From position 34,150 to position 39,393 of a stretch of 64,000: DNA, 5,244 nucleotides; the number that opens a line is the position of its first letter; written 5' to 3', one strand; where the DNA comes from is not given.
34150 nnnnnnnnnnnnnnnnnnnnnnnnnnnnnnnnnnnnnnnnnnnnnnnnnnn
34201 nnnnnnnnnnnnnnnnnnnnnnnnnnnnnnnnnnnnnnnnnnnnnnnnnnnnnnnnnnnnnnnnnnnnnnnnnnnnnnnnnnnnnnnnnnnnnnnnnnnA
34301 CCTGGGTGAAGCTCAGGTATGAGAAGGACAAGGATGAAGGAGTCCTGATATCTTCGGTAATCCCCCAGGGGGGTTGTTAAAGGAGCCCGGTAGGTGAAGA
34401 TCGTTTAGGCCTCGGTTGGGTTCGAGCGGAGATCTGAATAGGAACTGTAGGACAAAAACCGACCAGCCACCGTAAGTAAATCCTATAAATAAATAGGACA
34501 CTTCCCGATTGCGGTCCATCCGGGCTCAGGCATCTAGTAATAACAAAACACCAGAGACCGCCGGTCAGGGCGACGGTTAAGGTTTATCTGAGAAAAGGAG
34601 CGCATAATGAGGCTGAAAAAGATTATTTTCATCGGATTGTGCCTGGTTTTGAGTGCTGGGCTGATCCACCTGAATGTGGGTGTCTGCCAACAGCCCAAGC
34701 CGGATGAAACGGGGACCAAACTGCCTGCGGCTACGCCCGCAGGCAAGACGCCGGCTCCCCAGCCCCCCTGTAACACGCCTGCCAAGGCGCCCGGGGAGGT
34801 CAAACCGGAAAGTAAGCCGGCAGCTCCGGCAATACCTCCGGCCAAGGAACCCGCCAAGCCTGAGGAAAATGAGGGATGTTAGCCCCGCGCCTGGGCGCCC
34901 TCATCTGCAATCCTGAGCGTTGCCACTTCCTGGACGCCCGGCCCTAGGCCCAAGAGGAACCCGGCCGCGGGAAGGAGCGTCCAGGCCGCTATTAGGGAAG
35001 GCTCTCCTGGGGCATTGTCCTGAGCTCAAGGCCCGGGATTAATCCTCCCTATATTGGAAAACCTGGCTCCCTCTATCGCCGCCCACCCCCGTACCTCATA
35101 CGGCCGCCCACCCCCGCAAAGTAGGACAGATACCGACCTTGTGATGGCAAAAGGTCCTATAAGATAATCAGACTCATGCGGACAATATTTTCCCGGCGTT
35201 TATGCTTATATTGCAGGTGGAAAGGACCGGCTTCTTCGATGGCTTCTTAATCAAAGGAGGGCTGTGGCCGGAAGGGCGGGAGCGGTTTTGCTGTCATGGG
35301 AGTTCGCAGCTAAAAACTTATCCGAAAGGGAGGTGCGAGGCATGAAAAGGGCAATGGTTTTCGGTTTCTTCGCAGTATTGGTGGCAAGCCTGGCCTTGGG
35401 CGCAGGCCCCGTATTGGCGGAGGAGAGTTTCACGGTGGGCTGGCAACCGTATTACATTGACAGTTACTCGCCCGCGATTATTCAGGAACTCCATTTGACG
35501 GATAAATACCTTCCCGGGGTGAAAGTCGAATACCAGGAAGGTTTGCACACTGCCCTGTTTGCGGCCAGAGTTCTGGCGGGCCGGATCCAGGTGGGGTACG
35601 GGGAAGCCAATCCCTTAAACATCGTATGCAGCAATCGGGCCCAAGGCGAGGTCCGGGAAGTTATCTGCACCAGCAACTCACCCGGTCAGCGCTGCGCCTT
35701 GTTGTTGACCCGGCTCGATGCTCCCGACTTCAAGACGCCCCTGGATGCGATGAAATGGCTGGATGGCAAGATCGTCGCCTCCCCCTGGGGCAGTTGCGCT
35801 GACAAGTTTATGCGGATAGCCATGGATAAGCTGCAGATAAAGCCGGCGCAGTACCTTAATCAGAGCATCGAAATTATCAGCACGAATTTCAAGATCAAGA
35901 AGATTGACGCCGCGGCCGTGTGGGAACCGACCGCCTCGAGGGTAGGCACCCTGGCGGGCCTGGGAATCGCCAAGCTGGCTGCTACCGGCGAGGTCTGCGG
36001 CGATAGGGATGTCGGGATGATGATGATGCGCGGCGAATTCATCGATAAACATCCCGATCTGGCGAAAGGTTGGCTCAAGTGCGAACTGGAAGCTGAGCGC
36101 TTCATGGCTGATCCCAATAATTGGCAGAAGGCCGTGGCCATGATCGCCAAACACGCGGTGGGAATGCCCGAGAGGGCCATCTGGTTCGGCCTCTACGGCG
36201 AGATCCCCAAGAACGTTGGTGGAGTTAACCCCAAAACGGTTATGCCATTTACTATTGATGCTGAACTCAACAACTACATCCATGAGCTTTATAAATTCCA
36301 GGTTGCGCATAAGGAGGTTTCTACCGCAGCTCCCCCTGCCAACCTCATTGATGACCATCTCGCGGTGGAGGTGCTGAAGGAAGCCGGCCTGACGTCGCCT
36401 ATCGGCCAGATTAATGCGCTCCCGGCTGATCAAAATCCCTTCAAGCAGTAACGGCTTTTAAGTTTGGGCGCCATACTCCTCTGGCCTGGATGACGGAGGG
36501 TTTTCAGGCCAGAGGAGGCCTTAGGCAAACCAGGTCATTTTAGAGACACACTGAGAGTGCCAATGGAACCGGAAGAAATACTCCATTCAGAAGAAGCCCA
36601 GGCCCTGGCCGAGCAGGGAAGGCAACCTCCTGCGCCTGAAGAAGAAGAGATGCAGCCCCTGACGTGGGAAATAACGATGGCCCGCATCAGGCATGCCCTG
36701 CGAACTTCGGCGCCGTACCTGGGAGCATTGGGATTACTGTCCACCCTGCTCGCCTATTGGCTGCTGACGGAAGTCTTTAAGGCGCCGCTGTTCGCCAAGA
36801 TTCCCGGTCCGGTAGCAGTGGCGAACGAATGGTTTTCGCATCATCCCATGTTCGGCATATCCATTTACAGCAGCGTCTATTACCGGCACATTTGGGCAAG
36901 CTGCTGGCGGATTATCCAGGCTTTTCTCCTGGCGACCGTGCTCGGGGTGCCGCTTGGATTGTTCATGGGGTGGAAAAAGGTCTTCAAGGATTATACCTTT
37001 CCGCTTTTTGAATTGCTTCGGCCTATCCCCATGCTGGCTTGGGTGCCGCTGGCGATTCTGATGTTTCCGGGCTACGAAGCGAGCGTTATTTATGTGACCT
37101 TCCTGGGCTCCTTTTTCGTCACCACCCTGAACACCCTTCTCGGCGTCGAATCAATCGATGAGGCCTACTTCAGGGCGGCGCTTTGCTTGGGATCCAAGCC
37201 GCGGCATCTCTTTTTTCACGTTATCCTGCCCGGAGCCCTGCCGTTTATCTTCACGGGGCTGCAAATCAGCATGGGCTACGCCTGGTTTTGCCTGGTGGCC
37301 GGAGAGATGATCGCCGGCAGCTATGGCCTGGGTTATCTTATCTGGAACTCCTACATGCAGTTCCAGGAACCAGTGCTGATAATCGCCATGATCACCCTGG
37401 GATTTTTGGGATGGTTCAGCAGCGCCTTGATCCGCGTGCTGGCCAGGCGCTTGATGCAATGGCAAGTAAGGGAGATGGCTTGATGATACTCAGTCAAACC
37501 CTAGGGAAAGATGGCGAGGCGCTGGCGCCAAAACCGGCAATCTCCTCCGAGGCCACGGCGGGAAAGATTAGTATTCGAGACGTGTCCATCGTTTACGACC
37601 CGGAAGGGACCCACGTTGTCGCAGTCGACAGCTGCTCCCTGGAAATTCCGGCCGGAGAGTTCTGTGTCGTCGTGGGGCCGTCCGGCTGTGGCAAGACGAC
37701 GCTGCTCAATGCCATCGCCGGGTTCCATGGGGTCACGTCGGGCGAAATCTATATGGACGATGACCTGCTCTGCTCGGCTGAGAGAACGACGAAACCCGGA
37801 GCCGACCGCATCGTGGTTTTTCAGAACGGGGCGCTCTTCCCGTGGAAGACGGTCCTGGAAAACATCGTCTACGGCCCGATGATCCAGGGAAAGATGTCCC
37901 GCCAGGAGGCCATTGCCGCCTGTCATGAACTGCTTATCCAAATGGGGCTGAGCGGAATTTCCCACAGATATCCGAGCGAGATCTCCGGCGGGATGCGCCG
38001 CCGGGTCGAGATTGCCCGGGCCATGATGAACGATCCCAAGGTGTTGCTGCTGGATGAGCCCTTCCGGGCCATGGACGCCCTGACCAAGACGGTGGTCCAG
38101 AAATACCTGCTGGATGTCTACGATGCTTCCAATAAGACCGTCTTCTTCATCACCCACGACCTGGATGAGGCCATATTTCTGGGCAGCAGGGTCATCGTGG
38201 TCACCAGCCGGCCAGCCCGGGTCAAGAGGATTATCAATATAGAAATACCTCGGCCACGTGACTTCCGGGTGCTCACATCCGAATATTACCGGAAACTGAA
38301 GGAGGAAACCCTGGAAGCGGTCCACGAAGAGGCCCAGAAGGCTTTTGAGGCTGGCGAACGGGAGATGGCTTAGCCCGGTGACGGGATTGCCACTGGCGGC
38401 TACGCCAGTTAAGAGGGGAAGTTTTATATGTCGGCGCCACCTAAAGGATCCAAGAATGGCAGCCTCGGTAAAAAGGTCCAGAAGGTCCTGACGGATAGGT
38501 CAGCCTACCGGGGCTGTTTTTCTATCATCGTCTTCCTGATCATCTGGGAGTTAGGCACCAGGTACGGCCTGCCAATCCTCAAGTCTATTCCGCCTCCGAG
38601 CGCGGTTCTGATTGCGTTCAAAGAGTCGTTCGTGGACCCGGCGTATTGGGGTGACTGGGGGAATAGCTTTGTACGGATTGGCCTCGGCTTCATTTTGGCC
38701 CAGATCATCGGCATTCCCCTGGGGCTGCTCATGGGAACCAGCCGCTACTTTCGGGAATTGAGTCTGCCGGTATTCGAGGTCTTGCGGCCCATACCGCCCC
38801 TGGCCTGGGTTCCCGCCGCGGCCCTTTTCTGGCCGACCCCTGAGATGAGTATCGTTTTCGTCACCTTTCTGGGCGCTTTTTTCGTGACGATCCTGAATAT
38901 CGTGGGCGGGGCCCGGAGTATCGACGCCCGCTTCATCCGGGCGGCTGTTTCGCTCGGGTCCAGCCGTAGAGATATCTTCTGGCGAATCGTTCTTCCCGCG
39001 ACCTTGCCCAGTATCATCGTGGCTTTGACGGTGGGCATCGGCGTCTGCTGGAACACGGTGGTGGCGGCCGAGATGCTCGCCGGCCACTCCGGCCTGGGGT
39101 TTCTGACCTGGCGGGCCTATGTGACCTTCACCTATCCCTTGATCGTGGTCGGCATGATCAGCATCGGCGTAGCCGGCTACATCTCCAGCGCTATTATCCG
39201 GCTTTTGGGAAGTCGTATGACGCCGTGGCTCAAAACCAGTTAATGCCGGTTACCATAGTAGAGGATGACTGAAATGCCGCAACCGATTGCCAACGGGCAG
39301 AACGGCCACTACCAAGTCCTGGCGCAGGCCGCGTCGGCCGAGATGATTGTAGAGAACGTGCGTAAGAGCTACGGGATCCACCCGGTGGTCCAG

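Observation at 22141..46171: Candidate undescribed system: corrinoid-dependent demethylation of an imported organosulfur compound coupled to a sulfur relay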

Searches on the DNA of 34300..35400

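Call 85: search_rna_families(source=window, start=34300, end=35400, threshold=evalue, max_evalue=1)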
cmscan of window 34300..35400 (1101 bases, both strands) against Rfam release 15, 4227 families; matches with E-value up to 1: 0.
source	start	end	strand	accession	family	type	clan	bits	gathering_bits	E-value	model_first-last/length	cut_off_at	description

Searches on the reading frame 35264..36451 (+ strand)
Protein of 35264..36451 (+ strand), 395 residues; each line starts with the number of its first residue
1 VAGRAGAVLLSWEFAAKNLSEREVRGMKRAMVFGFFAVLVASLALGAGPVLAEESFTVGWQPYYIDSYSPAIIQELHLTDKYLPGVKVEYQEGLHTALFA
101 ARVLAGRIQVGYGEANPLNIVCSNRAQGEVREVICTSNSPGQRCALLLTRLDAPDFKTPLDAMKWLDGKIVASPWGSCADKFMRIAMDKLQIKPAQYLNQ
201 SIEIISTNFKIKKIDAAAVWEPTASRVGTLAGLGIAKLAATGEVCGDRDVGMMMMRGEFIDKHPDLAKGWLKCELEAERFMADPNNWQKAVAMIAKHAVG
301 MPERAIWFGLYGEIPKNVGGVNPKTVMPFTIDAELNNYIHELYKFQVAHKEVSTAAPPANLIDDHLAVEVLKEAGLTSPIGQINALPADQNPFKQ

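Call 4: search_protein_families(library=pfam, proteins=[window:35264-36451:+], max_evalue=0.01)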
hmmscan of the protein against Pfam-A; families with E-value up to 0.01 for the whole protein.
window:35264-36451:+ (395 aa): 1 family
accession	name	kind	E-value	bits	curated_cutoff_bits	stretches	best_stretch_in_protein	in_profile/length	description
PF13379.11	NMT1_2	-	1.4e-09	38.6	24.7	1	55-295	7-252/252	NMT1-like family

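Call 6: search_protein_families(library=ncbifam, proteins=[window:35264-36451:+], max_evalue=0.01)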
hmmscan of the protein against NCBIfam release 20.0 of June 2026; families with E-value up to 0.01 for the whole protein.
window:35264-36451:+ (395 aa): 3 families
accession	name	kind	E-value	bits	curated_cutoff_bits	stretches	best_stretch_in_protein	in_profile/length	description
TIGR01728.1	SsuA_fam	subfamily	1.3e-13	50.9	163.5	1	71-296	15-232/290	aliphatic sulfonate ABC transporter substrate-binding protein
NF008553.0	PRK11480.1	equivalog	1.5e-10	40.8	490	1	49-302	14-259/320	taurine ABC transporter substrate-binding protein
TIGR01729.1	taurine_ABC_bnd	equivalog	1.6e-08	34.3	304.25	1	102-296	43-229/300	taurine ABC transporter substrate-binding protein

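Call 43: search_solved_structures(query=window:35342-36451:+, max_evalue=0.01)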
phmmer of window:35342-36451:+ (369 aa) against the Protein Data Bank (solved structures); distinct sequences matched with E-value up to 0.01: 1.
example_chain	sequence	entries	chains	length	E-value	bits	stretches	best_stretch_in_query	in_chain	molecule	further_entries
6ssy_A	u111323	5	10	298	3e-08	36.5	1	41-278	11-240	Taurine-binding periplasmic protein | Taurine ABC transporter substrate-binding protein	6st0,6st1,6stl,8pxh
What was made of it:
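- On NitT/TauT-family ABC importer: TauA 6SSY scores 36.5 bits (call 43).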

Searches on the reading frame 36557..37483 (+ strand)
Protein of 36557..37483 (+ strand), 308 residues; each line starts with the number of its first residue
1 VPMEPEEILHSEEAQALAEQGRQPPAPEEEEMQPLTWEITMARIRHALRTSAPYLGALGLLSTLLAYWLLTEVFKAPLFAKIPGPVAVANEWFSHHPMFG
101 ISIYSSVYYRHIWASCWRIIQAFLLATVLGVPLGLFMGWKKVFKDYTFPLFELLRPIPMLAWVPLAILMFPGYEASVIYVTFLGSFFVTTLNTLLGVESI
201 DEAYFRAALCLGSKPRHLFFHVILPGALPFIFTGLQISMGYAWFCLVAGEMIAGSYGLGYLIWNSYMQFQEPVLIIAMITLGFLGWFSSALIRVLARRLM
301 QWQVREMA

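Call 4: search_protein_families(library=pfam, proteins=[window:36557-37483:+], max_evalue=0.01)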
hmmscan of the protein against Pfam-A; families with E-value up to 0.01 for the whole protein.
window:36557-37483:+ (308 aa): 1 family
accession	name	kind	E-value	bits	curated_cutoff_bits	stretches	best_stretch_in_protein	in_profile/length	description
PF00528.27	BPD_transp_1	-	2e-27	96.5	26.4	1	130-299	1-182/184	Binding-protein-dependent transport system inner membrane component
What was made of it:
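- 36557..37483 (+): ABC permease 1. Call 4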

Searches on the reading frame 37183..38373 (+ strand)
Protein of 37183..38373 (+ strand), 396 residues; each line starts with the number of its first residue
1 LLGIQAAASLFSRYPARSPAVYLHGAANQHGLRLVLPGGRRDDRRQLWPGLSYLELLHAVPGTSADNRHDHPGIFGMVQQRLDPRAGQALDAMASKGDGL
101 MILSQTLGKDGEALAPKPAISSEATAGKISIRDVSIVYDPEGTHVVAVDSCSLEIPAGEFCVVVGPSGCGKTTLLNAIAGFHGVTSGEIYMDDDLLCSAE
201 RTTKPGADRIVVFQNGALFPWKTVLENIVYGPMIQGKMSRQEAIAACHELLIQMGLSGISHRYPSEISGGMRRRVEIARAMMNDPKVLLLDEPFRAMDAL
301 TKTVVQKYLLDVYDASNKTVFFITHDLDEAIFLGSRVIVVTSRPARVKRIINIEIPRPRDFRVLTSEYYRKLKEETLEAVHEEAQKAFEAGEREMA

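Call 4: search_protein_families(library=pfam, proteins=[window:37183-38373:+], max_evalue=0.01)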
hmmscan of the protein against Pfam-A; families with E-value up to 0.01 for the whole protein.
window:37183-38373:+ (396 aa): 12 families
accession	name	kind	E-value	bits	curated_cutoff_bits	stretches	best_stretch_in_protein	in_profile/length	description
PF00005.33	ABC_tran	-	3.8e-32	112.2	25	1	149-294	2-136/137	ABC transporter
PF00004.35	AAA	-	1.8e-06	28.8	21.2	0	162-183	2-23/131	ATPase family associated with various cellular activities (AAA)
PF13304.12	AAA_21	-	4.1e-05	24.2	27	1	162-209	3-46/304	AAA domain, putative AbiEii toxin, Type IV TA system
PF13401.12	AAA_22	-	0.00025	21.8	27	1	159-228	6-35/130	AAA domain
PF03193.22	RsgA_GTPase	-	0.0011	19.3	30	1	158-189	106-137/174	RsgA GTPase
PF13481.12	AAA_25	-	0.0018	18.4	27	1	155-176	30-51/195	AAA domain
PF13191.12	AAA_16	-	0.0023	18.9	32.6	1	156-179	22-45/167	AAA ATPase domain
PF13521.12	AAA_28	-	0.0032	18.1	27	1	161-183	2-24/164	AAA domain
PF01637.24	ATPase_2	-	0.0047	17.2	33.2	0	159-182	21-44/225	ATPase domain predominantly from Archaea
PF13476.12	AAA_23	-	0.0062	17.6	27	0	162-179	23-40/201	AAA domain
PF09818.15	ABC_ATPase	-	0.0067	15.9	23.2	0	153-179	75-100/283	P-loop domain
PF13555.12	AAA_29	-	0.0068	16.6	27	0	155-179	19-43/61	P-loop containing region of AAA domain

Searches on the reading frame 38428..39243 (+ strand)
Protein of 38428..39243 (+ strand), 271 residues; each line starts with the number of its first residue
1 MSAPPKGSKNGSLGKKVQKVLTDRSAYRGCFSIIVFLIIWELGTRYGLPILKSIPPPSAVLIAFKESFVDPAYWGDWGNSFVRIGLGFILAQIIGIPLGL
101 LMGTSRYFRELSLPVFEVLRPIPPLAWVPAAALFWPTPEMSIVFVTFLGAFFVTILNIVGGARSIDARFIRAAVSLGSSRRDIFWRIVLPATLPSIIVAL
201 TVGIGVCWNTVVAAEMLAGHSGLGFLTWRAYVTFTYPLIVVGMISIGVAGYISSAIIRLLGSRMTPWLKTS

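Call 4: search_protein_families(library=pfam, proteins=[window:38428-39243:+], max_evalue=0.01)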
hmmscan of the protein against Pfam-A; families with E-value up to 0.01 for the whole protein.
window:38428-39243:+ (271 aa): 1 family
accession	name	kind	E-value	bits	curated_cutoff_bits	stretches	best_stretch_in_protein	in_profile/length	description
PF00528.27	BPD_transp_1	-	9.4e-25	87.8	26.4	1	95-264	1-182/184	Binding-protein-dependent transport system inner membrane component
